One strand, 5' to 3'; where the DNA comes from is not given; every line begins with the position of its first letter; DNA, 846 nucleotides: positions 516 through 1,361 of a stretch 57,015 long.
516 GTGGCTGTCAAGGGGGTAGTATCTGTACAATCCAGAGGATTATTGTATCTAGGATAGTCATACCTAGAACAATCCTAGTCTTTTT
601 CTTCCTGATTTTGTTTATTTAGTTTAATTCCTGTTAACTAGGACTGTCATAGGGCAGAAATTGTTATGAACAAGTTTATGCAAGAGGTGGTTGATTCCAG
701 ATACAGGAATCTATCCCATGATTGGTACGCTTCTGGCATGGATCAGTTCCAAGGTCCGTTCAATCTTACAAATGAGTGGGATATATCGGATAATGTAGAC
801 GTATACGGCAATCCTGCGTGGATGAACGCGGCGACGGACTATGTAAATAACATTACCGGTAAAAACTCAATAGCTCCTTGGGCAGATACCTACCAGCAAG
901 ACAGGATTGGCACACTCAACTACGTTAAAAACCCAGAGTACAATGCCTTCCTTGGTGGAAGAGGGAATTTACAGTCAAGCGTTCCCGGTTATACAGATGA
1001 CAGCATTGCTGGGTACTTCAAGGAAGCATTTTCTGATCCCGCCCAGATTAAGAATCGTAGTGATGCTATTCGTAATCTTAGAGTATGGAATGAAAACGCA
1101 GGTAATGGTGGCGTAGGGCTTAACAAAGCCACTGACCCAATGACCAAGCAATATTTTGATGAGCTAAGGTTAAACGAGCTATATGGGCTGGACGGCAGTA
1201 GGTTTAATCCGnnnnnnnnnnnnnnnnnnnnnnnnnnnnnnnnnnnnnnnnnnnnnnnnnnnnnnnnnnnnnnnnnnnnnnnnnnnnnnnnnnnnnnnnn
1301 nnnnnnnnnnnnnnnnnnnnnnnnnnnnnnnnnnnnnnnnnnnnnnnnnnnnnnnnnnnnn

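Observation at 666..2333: Prion-like / FUS-like low-complexity protein encoded between terS and terL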

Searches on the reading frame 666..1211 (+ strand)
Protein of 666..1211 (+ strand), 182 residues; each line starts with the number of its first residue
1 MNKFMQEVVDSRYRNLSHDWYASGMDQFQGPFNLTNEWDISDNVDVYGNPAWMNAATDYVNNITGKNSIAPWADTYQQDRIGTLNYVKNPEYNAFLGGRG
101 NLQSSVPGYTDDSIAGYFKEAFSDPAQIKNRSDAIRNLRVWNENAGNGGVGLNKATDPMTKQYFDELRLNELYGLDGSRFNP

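Call 24: find_homologous_proteins(query=A2, max_evalue=0.001)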
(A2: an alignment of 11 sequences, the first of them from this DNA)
Query A2 (11 sequences) (182 aa, profile of the alignment): 22 proteins with E <= 0.001 among 1803 candidates.
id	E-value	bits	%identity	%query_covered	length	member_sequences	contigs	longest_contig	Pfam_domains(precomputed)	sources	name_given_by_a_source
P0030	2.1e-40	157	39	90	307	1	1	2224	-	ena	-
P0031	2.0e-37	147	36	91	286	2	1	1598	-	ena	-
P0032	2.9e-37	146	34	91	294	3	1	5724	-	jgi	jgi:hypothetical protein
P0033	3.5e-37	146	34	91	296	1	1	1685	-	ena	-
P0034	3.3e-36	143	35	90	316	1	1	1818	-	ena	-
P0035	5.8e-36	142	39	90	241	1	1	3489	-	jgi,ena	-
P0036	2.3e-35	140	38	83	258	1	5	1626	-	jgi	jgi:hypothetical protein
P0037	2.9e-35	140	36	89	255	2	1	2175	-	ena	-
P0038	3.5e-35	140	33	90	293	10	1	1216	-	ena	-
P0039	3.5e-35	140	33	94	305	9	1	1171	-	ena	-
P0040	9.1e-35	138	35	92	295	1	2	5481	-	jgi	jgi:hypothetical protein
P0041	2.0e-33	134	35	97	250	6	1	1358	-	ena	-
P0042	4.4e-33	133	40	90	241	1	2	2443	-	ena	-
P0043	8.3e-33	132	32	90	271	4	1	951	-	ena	-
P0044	1.9e-30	124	33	88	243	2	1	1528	-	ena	-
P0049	7.0e-27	113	30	91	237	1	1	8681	-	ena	-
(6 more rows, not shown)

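Call 25: search_solved_structures(query=A2, max_evalue=10)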
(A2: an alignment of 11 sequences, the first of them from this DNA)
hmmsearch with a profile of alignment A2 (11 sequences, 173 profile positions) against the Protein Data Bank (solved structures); distinct sequences matched with E-value up to 10: 1.
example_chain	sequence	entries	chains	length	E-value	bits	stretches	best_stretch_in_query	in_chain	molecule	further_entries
4igu_A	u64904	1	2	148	0.13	15.5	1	53-94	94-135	CG5036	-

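Call 26: find_encoding_contigs(protein=P0049, flank=10000, max_places=2)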
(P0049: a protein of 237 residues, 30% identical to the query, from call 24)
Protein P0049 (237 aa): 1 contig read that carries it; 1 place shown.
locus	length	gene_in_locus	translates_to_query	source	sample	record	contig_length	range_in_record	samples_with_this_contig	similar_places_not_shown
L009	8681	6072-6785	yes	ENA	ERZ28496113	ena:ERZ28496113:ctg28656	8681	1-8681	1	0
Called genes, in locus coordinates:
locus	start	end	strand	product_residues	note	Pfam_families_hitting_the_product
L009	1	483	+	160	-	?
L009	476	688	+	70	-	-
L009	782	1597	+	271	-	-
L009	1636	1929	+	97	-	-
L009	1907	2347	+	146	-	PF19821:Phage_capsid_2 (weak), PF25209:Phage_capsid_4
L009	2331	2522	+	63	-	-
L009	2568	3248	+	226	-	PF12789:PTR (faint)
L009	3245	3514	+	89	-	-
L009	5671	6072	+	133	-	-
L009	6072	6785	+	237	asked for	-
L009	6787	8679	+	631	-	?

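Call 27: find_encoding_contigs(protein=P0032, flank=10000, max_places=2)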
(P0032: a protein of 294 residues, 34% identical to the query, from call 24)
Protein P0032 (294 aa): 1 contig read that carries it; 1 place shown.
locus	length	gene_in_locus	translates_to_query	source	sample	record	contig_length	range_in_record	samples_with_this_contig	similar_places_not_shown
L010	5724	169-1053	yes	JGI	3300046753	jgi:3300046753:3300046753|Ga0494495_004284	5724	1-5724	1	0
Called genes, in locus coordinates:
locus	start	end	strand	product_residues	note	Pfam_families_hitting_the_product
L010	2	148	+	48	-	?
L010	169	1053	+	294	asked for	-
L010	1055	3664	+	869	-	-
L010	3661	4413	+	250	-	PF24175:SU10_adaptor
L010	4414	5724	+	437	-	?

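Call 28: find_encoding_contigs(protein=P0040, flank=10000, max_places=2)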
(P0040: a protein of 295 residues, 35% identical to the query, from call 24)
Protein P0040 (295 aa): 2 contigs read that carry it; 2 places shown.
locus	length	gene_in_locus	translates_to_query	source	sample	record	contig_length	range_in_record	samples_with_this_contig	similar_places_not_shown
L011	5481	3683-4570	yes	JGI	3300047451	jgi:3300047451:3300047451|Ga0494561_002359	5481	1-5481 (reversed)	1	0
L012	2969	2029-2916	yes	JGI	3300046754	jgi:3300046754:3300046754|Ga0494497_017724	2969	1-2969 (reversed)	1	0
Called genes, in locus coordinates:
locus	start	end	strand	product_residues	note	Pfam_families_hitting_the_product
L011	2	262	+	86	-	?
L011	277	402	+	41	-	-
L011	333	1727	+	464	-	-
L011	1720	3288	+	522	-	-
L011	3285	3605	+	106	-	-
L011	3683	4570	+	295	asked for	-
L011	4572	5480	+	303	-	?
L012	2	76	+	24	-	?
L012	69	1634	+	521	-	-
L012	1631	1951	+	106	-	-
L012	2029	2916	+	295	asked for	-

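Call 29: search_protein_families(library=pfam, proteins=[L010:1055-3664:+, L010:3661-4413:+, L010:4414-5724:+, L009:6787-8679:+, L011:333-1727:+, L011:1720-3288:+], max_evalue=0.1)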
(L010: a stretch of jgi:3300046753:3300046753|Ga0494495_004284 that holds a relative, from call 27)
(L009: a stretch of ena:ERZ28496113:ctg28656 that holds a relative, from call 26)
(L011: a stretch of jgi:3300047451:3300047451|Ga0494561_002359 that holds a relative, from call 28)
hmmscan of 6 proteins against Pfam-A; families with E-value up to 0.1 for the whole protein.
L010:1055-3664:+ (869 aa): 0 families

L010:3661-4413:+ (250 aa): 2 families
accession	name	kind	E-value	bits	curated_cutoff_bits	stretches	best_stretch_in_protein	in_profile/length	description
PF24175.2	SU10_adaptor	-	2.9e-09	38.1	27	1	1-237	1-185/194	SU10 adaptor protein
PF04010.18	DUF357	-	0.0043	17.4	29.4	0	210-233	18-41/73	Protein of unknown function (DUF357)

L010:4414-5724:+ (437 aa): 0 families

L009:6787-8679:+ (631 aa): 0 families

L011:333-1727:+ (464 aa): 0 families

L011:1720-3288:+ (522 aa): 0 families

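Call 43: predict_structure(alignment_id=A3)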
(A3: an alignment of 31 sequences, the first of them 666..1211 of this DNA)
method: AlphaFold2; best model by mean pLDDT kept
length: 182 residues; sequences in the alignment: 31
mean_pLDDT: 92.3   pTM: 0.87
mean pLDDT of the five models: 92.3, 90.6, 89.3, 89.1, 88.7
residues with pLDDT >= 90: 134; 70-90: 45; 50-70: 3; < 50: 0
segments of 3 or more residues with pLDDT < 50: none
pLDDT, mean of each block of 10 residues (from residue 1): 84 94 96 90 89 95 89 91 96 94 96 97 95 95 83 95 96 93 62
secondary structure, 60 per line:
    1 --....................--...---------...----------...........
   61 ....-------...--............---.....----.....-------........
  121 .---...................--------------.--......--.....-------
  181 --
elements in order: H3-22 H50-64 H77-88 H114-121 H125-143 H161-166 H169-173
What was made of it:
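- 666..1199 (+): Domain A (residues 1-178): an all-alpha globular domain of unknown fold family. AlphaFold2 gives pLDDT 92.3 and pTM 0.87 (call 43).
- A confident fold for residues 1-178 (call 43).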

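Call 46: fold_search(model_id=the predicted structure, library=pdb)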
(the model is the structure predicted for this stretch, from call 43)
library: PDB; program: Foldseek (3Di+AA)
matches with E <= 10: 25; with E <= 0.001: 0
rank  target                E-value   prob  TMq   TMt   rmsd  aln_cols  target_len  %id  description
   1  3v2y                  1.3e+00  0.05  0.16  0.09  13.2       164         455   11  Crystal Structure of a Lipid G protein-Coupled Receptor at 2.80A (released 2012-02-15)
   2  5kw2                  4.1e+00  0.02  0.15  0.08  14.6       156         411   13  The extra-helical binding site of GPR40 and the structural basis for allosteric agonism and incretin stimulation (released 2018-05-02)
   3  6e67_B                4.1e+00  0.02  0.16  0.09  16.9       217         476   13  Structure of beta2 adrenergic receptor fused to a Gs peptide (released 2019-06-05)
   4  5kgr                  5.4e+00  0.02  0.14  0.16  12.4       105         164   13  Spin-Labeled T4 Lysozyme Construct I9V1/V131V1 (30 days) (released 2017-02-15)
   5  6wc7_A                5.7e+00  0.02  0.17  0.18  14.3       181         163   14  Acyl carrier protein (ACP) domain bound to dehydratase (DH) domain in fungal fatty acid synthase (FAS) (released 2020-06-03)
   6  3vw7                  6.1e+00  0.02  0.14  0.07  12.1        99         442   12  Crystal structure of human protease-activated receptor 1 (PAR1) bound with antagonist vorapaxar at 2.2 angstrom (released 2012-12-12)
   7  1t8a                  6.8e+00  0.02  0.18  0.18  12.9       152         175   10  USE OF SEQUENCE DUPLICATION TO ENGINEER A LIGAND-TRIGGERED LONG-DISTANCE MOLECULAR SWITCH IN T4 Lysozyme (released 2004-08-17)
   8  1pp9_C                6.8e+00  0.01  0.12  0.08  16.1       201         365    9  Bovine cytochrome bc1 complex with stigmatellin bound (released 2004-07-20)
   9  1g0m                  7.1e+00  0.02  0.14  0.15  11.9        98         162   12  CRYSTAL STRUCTURE OF T4 LYSOZYME MUTANT T152I (released 2001-05-23)
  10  9eri_E                7.1e+00  0.01  0.15  0.15  15.9       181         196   13  Cryo-EM structure of sodium pumping Rnf complex from Acetobacterium woodii bound to NADH (released 2025-03-05)
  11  8eax_B                7.1e+00  0.01  0.16  0.12  16.5       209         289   12  Octameric prenyltransferase domain of fusicoccadiene Synthase with C2 symmetry sans transiently associating cyclase do (released 2022-11-02)
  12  3vlh_A                7.1e+00  0.01  0.13  0.06  17.6       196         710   12  Crystal Structure Analysis of the Arg409Leu Variants of KatG from HALOARCULA MARISMORTUI (released 2012-12-05)
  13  5jgr                  7.5e+00  0.02  0.14  0.16  12.5       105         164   13  Spin-Labeled T4 Lysozyme Construct K43V1 (released 2017-02-15)
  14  8czq_A                8.0e+00  0.01  0.18  0.08  12.9       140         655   16  The crystal structure of MtbTOP1 in complex with both G- and T-segments (released 2022-12-14)
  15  4rws_A                8.0e+00  0.01  0.13  0.08  13.7       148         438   11  Crystal structure of CXCR4 and viral chemokine antagonist vMIP-II complex (PSI Community Target) (released 2015-02-11)
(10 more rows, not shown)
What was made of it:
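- On Lysozyme-like / lytic transglycosylase fold (for domain A): Eleven of the top 25 PDB hits are T4 lysozyme or T4L fusions, but at E>=1.3 with TM 0.13-0.18 (call 46).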

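Call 48: fold_search(model_id=the predicted structure, library=viral)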
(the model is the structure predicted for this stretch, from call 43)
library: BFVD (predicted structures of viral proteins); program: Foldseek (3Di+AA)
matches with E <= 10: 30; with E <= 0.001: 0
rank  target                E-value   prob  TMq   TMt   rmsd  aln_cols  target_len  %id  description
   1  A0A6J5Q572            6.8e-01  0.12  0.22  0.17  14.9       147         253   14  Uncharacterized protein [uncultured Caudovirales phage]
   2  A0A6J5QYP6            2.5e+00  0.03  0.14  0.10  14.1       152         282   14  Uncharacterized protein [uncultured Caudovirales phage]
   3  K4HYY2                3.3e+00  0.01  0.14  0.14  16.3       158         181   12  Minor tail protein [Escherichia phage EC6]
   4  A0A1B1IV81            3.4e+00  0.03  0.21  0.13  14.6       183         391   12  (no name in the UniProt tables at hand)
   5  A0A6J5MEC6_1          3.4e+00  0.01  0.11  0.04  17.8       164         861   15  Uncharacterized protein [uncultured Caudovirales phage]
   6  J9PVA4                3.8e+00  0.02  0.16  0.06  16.5       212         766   13  Putative DNA polymerase I [Bacillus phage BCD7]
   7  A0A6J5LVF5            4.3e+00  0.01  0.16  0.09  15.0       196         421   11  Uncharacterized protein [uncultured Caudovirales phage]
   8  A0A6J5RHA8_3          4.3e+00  0.01  0.11  0.03  16.9       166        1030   11  2'-5' RNA ligase superfamily [uncultured Caudovirales phage]
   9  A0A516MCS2            4.8e+00  0.02  0.14  0.20  14.0       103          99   13  (no name in the UniProt tables at hand)
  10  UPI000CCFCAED         5.3e+00  0.02  0.15  0.11  12.5       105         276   13  (no name look-up for this kind of identifier)
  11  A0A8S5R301            5.3e+00  0.01  0.14  0.18  11.8       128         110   16  Uncharacterized protein [Siphoviridae sp. ct6d71]
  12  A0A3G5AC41            5.3e+00  0.01  0.15  0.07  15.4       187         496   14  Putative E3 ubiquitin-protein ligase RNF216 [Hyperionvirus sp.]
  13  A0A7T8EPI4            5.9e+00  0.01  0.14  0.10  21.6       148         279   11  J domain-containing protein [Erwinia phage pEa_SNUABM_5]
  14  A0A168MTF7            6.3e+00  0.01  0.13  0.05  19.0       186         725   10  (no name in the UniProt tables at hand)
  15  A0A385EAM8            6.6e+00  0.01  0.14  0.15  17.4       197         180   13  Uncharacterized protein [Caulobacter phage CcrPW]
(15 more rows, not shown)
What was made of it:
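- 666..1199 (+): The best Foldseek hits are E 1.3 in PDB and E 0.68 in BFVD (calls 46, 48).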

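Call 56: search_protein_representatives(alignment_id=A2)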
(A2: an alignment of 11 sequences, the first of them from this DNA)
Query: 11 sequences, 173 profile positions. Proteins with E-value up to 0.001 (for the whole library): 15; up to 1e-10: 12; up to 1e-30: 7. The best 15 are listed.
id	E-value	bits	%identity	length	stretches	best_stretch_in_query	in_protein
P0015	2.8e-91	320.5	-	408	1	1-173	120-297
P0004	6.7e-85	299.7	-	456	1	3-172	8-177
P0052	9.4e-39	149.5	-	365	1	3-173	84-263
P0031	6.4e-38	146.8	-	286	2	51-172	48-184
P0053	1.7e-37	145.5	-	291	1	5-173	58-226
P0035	1.8e-36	142.1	-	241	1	9-172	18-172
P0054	5.6e-31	124.2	-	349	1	3-172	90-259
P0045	2.6e-30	122.0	-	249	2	51-173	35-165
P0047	1.5e-28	116.3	-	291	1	6-172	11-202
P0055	1.8e-22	96.5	-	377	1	5-172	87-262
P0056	2.4e-22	96.1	-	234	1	52-171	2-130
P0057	7.6e-22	94.5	-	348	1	10-172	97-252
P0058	3.2e-08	50.1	-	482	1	34-165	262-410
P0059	1.5e-04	38.2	-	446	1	27-170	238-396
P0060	4.7e-04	36.6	-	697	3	44-92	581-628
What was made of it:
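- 666..1199 (+): Only 14 genuine cluster representatives (a 15th hit is spurious) exist among 1.84 billion (call 56).
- On Domain-A family (unnamed, defined here): Profile search E-values range from 1e-91 to 1e-22 (call 56).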

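Call 57: search_protein_families(library=pfam, proteins=[P0052, P0053, P0054, P0055, P0057, P0058, P0059, P0060], max_evalue=0.01)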
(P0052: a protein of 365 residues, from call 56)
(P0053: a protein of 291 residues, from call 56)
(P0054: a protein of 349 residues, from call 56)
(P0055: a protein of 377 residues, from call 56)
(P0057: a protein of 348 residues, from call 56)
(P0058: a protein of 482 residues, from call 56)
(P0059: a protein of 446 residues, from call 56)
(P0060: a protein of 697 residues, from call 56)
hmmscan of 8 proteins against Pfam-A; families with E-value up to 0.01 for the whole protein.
P0052 (365 aa): 0 families

P0053 (291 aa): 0 families

P0054 (349 aa): 0 families

P0055 (377 aa): 0 families

P0057 (348 aa): 0 families

P0058 (482 aa): 0 families

P0059 (446 aa): 0 families

P0060 (697 aa): 5 families
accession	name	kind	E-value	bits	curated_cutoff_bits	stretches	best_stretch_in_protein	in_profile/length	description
PF00059.27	Lectin_C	-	5.4e-42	143.3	22.6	4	262-356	3-106/107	Lectin C-type domain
PF00564.30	PB1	-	3.6e-07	30.5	23.6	0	152-201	23-72/84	PB1 domain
PF14783.12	BBS2_Mid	-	4.8e-06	27.1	27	0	63-105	42-86/108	Ciliary BBSome complex subunit 2, middle region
PF25642.1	DUF7944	-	0.0036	18.3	27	0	607-634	40-67/82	Domain of unknown function (DUF7944)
PF25624.1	PH_S11IP_C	-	0.0049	17.5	22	0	133-169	41-77/154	STK11-interacting protein, C-terminal PH domain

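Call 71: search_protein_families(library=ncbifam, proteins=[window:666-1211:+, P0032], max_evalue=0.1)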
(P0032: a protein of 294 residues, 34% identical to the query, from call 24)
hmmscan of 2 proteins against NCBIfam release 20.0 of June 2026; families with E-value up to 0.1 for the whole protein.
window:666-1211:+ (182 aa): 1 family
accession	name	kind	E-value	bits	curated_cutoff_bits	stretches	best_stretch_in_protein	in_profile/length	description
NF053618.2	PopA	subfamily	0.053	12.9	150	1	40-109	38-107/366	PopA family porin-like outer membrane protein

P0032 (294 aa): 0 families

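Call 72: search_protein_families(library=padloc, proteins=[window:666-1211:+, P0032], max_evalue=0.1)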
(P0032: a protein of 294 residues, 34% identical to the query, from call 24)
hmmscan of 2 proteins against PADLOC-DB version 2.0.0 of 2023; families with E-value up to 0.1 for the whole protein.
window:666-1211:+ (182 aa): 0 families

P0032 (294 aa): 0 families

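Call 77: find_related_loci(query=A2, collection=viral_contigs, flank=10000)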
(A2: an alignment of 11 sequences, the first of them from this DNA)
Query A2 (182 aa) in viral_contigs; peptide patterns used: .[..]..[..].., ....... (x = any residue, [..] = any of these).
70 stretches matched a pattern; 2 encode a relative of the query (tblastn E <= 1e-3); 2 distinct loci.
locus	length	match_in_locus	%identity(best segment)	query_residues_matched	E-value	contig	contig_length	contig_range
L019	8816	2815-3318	33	12-176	3e-25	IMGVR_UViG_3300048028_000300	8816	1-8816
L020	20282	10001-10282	50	75-175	3e-25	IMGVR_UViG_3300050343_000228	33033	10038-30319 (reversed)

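Call 80: search_protein_families(library=phrogs, proteins=[L019:59-1975:+, L019:1986-2537:+, L019:3648-6074:+, L019:6071-6733:+, L019:6718-8424:+, L020:10611-13514:+, L020:7362-8069:+, L020:3225-4043:+, L020:1392-2333:+, L020:17042-18172:+], max_evalue=0.001)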
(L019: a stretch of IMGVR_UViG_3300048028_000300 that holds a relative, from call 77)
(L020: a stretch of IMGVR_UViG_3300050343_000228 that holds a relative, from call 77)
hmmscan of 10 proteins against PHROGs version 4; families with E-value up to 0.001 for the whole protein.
L019:59-1975:+ (638 aa): 2 families
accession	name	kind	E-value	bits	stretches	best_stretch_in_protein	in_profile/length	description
phrog_19943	-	head and packaging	1.6e-80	272.2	2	19-324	899-1216/1227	virion structural protein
phrog_24898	-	tail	2.5e-77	261.5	3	122-324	155-357/371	tail fiber protein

L019:1986-2537:+ (183 aa): 3 families
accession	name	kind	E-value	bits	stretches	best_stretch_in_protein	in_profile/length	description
phrog_6034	-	unknown function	9.2e-15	55.8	1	91-183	61-164/164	-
phrog_14311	-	unknown function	6.1e-10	40.3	1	78-183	25-140/140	-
phrog_10241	-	unknown function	9.4e-10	39.6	1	115-179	143-207/211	-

L019:3648-6074:+ (808 aa): 0 families

L019:6071-6733:+ (220 aa): 0 families

L019:6718-8424:+ (568 aa): 2 families
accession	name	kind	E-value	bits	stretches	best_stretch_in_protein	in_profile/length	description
phrog_5107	-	lysis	1.1e-21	77.9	1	204-561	181-526/533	amidase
phrog_578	-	connector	0.00047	19.8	1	256-324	186-251/486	head closure Hc3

L020:10611-13514:+ (967 aa): 0 families

L020:7362-8069:+ (235 aa): 1 family
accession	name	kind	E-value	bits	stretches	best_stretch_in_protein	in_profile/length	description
phrog_26746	-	unknown function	1.3e-12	48.6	1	12-71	3-62/247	-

L020:3225-4043:+ (272 aa): 0 families

L020:1392-2333:+ (313 aa): 0 families

L020:17042-18172:+ (376 aa): 0 families

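Call 97: find_related_loci(query=A2, collection=genome_contigs, flank=8000)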
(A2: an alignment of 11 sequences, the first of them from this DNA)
Query A2 (182 aa) in genome_contigs; peptide patterns used: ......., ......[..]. (x = any residue, [..] = any of these).
78 stretches matched a pattern, but none encodes a relative of the query by tblastn (E <= 1e-3).
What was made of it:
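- No homologue of domain A in 185,579 species genomes, so no sign of host origin (call 97).
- Tried and rejected: The genome_contigs scan for domain A found none (call 97).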

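Call 114: search_protein_families(library=phrogs, proteins=[L010:1055-3664:+], max_evalue=0.01)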
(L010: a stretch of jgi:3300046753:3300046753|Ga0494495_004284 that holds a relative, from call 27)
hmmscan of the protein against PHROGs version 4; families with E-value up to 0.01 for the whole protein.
L010:1055-3664:+ (869 aa): 0 families
